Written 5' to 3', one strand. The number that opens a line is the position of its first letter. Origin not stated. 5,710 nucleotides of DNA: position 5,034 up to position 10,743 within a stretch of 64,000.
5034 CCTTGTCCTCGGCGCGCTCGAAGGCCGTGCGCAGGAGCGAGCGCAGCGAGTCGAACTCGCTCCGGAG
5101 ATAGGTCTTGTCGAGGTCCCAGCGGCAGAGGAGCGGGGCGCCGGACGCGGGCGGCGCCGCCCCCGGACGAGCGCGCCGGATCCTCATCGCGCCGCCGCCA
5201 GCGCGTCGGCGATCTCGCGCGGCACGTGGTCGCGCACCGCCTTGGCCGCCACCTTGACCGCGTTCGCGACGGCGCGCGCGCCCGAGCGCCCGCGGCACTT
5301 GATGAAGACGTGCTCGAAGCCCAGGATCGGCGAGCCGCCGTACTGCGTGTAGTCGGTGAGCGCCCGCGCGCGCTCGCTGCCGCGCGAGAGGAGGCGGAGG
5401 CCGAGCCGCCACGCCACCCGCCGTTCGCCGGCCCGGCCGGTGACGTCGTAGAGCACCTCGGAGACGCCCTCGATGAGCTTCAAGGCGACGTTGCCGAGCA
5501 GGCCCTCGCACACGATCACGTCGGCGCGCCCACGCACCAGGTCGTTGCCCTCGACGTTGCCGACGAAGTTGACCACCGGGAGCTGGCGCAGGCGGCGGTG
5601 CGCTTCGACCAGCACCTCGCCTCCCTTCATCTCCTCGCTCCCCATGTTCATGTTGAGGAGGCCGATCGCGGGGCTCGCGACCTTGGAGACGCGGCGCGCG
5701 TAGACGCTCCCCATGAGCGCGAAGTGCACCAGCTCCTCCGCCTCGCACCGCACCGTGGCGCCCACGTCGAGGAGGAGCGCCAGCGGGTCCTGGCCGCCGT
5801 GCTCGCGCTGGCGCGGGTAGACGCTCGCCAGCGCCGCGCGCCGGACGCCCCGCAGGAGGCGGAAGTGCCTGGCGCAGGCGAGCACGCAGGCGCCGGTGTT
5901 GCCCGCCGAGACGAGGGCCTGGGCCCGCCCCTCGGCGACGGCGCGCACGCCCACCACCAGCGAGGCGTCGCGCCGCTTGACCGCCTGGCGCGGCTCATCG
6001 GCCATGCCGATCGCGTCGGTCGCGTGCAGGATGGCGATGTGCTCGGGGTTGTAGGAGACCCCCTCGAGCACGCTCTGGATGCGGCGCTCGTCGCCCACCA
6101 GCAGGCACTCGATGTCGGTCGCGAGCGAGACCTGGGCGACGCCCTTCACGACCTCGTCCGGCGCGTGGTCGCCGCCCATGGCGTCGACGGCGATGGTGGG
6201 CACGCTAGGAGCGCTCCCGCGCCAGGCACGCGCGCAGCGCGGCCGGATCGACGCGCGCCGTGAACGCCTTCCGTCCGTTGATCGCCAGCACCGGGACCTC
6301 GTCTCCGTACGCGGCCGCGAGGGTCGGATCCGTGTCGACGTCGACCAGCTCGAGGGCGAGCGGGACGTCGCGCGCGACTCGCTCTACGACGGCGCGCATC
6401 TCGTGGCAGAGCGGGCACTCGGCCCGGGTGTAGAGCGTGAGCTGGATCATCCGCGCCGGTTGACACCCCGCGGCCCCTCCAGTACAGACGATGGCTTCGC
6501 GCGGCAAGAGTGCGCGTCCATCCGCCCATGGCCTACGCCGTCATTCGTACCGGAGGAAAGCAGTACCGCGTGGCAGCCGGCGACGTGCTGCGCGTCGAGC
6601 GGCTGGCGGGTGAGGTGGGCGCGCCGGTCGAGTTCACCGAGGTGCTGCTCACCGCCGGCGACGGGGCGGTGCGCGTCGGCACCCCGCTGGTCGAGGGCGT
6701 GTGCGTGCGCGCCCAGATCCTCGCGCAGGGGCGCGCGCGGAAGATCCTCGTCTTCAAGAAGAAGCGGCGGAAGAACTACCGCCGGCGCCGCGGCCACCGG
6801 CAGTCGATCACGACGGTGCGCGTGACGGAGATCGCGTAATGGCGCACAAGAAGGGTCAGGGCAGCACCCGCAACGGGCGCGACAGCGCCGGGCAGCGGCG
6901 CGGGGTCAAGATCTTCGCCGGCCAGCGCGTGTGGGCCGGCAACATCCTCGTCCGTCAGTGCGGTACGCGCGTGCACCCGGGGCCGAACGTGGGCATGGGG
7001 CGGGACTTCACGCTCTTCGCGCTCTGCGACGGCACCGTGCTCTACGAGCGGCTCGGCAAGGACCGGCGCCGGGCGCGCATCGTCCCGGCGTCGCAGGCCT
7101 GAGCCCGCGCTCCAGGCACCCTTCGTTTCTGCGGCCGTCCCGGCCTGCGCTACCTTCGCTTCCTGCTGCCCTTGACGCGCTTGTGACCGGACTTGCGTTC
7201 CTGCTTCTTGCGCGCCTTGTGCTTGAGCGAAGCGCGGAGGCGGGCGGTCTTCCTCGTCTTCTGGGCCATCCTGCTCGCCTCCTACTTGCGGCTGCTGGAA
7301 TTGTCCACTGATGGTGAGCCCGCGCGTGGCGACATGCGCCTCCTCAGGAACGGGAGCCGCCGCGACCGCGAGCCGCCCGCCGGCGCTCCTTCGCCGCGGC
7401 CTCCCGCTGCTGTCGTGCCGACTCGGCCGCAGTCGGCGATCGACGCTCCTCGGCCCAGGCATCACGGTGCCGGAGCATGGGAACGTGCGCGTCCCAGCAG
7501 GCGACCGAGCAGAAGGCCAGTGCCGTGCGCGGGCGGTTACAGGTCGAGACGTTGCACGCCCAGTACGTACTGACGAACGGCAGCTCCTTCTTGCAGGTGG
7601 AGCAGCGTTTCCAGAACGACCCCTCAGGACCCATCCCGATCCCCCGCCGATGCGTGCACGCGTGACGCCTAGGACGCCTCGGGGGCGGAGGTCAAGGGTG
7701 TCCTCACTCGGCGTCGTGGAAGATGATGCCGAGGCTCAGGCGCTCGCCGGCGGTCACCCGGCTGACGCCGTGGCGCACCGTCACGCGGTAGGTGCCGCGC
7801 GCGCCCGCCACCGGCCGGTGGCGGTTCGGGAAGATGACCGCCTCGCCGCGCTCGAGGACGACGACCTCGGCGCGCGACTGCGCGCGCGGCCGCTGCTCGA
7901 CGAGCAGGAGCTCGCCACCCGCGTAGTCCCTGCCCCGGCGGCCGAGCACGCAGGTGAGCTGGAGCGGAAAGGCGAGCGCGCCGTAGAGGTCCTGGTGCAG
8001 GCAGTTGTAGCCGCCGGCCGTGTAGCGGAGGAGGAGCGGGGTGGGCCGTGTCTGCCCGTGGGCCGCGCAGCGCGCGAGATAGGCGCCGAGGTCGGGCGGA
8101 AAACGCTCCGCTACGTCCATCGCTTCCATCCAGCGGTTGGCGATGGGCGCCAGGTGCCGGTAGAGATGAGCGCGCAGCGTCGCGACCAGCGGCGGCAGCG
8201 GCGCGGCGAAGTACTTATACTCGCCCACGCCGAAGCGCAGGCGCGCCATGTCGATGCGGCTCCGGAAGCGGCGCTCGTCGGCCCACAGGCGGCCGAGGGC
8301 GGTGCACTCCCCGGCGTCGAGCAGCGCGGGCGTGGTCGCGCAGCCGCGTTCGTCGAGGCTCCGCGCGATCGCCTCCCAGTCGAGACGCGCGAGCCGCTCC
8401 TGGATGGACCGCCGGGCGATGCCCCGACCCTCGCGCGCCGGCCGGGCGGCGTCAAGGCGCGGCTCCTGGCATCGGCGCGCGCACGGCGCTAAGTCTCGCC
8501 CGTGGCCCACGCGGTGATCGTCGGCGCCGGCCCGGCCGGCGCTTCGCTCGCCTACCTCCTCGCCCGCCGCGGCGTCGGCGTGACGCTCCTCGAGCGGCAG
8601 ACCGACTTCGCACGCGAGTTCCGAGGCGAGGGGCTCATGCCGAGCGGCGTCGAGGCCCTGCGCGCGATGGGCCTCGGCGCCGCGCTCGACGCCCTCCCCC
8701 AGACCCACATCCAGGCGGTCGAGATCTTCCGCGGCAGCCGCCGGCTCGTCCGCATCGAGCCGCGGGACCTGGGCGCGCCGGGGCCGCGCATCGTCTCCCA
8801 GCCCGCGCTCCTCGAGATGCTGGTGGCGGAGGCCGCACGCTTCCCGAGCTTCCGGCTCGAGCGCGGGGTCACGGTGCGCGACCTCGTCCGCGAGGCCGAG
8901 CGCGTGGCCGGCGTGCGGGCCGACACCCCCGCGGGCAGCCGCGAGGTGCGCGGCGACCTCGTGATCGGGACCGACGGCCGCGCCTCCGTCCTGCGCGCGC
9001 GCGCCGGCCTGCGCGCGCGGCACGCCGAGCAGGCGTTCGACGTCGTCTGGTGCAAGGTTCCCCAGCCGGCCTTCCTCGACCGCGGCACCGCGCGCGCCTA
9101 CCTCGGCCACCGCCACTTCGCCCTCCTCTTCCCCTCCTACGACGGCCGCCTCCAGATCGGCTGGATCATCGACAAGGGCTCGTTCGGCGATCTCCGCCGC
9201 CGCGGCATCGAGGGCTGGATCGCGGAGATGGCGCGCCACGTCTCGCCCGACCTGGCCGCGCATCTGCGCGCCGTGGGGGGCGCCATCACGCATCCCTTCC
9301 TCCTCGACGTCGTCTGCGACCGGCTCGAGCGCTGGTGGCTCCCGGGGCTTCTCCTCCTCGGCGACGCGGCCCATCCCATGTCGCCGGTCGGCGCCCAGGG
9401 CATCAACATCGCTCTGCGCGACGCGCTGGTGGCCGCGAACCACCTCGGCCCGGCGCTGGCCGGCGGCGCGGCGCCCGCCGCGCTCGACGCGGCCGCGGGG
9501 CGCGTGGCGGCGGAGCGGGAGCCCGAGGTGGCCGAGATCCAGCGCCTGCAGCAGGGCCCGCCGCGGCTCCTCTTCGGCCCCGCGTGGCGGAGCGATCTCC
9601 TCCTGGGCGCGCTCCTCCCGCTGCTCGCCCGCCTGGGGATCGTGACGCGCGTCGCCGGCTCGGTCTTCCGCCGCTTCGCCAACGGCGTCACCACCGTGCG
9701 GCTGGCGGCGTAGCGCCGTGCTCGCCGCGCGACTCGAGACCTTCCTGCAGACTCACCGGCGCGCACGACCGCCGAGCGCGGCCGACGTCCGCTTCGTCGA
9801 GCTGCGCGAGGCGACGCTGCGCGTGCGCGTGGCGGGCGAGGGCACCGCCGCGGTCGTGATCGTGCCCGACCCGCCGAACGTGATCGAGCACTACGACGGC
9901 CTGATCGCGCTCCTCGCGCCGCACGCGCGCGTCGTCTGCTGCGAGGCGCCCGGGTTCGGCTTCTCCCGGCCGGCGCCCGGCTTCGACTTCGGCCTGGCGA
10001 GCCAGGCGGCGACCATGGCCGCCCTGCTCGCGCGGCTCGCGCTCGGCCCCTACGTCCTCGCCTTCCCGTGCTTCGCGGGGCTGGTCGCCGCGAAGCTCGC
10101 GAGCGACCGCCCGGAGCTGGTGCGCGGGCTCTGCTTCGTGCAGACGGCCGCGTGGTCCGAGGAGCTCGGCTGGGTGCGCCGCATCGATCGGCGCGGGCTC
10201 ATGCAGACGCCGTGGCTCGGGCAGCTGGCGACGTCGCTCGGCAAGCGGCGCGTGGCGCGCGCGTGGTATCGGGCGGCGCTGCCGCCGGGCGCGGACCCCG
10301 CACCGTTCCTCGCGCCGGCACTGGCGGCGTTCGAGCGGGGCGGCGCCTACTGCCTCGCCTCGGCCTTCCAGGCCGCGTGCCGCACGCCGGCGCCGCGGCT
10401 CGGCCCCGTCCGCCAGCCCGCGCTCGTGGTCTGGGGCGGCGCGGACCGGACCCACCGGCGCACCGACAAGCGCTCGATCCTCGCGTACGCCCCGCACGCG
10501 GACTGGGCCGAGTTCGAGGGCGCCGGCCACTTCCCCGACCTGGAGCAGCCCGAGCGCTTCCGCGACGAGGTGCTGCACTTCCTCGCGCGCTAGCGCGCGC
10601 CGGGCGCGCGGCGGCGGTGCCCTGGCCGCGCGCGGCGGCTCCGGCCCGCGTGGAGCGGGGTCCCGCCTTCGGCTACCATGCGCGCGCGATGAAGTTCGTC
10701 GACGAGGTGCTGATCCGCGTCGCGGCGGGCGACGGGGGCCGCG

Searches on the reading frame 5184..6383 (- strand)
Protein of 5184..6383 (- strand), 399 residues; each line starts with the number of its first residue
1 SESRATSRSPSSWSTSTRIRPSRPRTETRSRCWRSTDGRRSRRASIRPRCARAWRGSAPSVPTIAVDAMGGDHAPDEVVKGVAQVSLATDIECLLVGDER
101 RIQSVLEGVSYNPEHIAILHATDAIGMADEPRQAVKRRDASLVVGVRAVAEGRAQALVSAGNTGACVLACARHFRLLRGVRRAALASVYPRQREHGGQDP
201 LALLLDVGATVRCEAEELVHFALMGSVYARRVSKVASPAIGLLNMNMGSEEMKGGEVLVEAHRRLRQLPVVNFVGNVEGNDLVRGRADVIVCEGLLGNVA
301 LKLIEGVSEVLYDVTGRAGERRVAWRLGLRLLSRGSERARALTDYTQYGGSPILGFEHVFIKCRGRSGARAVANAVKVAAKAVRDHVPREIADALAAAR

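Call 88: search_protein_families(library=pfam, proteins=[window:5184-6383:-], max_evalue=0.00001)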
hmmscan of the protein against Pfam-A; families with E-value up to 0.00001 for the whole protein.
window:5184-6383:- (399 aa): 1 family
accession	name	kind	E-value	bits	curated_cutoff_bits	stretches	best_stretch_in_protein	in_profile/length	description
PF02504.20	FA_synthesis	-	2.3e-87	293.5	29.1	1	63-388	2-322/324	Fatty acid synthesis protein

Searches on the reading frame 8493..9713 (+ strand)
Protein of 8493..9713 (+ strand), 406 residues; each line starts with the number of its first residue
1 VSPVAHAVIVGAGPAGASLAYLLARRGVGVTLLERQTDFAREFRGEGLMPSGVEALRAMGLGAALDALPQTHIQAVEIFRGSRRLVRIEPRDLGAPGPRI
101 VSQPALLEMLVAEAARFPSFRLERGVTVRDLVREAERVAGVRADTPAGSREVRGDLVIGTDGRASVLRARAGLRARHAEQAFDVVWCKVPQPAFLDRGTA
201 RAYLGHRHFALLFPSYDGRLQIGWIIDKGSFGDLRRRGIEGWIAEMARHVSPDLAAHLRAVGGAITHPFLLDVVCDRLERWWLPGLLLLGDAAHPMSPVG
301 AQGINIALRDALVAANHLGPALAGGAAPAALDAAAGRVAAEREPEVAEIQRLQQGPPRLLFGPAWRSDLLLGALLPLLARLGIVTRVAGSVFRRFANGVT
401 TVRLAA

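Call 88: search_protein_families(library=pfam, proteins=[window:8493-9713:+], max_evalue=0.00001)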
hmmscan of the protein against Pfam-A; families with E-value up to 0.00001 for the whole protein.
window:8493-9713:+ (406 aa): 4 families
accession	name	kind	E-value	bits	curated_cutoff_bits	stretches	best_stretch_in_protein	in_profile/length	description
PF01494.25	FAD_binding_3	-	5.1e-44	151.4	22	1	7-334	4-334/349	FAD binding domain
PF01266.30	DAO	-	6.9e-09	36.1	27.9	1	7-47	2-44/353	FAD dependent oxidoreductase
PF13450.12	NAD_binding_8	-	2.5e-07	31.3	21.9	1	9-39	1-31/68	NAD(P)-binding Rossmann-like domain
PF00890.30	FAD_binding_2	-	4e-06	26.7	20.4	0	7-37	2-32/414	FAD binding domain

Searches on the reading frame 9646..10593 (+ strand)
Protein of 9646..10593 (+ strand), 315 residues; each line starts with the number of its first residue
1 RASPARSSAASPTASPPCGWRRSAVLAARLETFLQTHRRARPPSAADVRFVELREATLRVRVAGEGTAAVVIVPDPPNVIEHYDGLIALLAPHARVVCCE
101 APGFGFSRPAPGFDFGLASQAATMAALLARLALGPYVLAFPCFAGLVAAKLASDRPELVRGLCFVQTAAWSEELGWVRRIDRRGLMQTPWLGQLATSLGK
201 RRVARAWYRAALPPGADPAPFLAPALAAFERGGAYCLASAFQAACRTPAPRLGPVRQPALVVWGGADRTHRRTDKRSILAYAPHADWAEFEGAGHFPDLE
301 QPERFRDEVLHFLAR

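Call 88: search_protein_families(library=pfam, proteins=[window:9646-10593:+], max_evalue=0.00001)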
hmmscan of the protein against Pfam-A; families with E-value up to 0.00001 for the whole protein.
window:9646-10593:+ (315 aa): 2 families
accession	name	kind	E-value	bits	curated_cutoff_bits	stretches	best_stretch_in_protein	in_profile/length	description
PF00561.26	Abhydrolase_1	-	2.4e-12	47.5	25.8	1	84-297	17-240/245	alpha/beta hydrolase fold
PF12697.13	Abhydrolase_6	-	6.4e-10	40.5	26.3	1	83-307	17-216/217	Alpha/beta hydrolase family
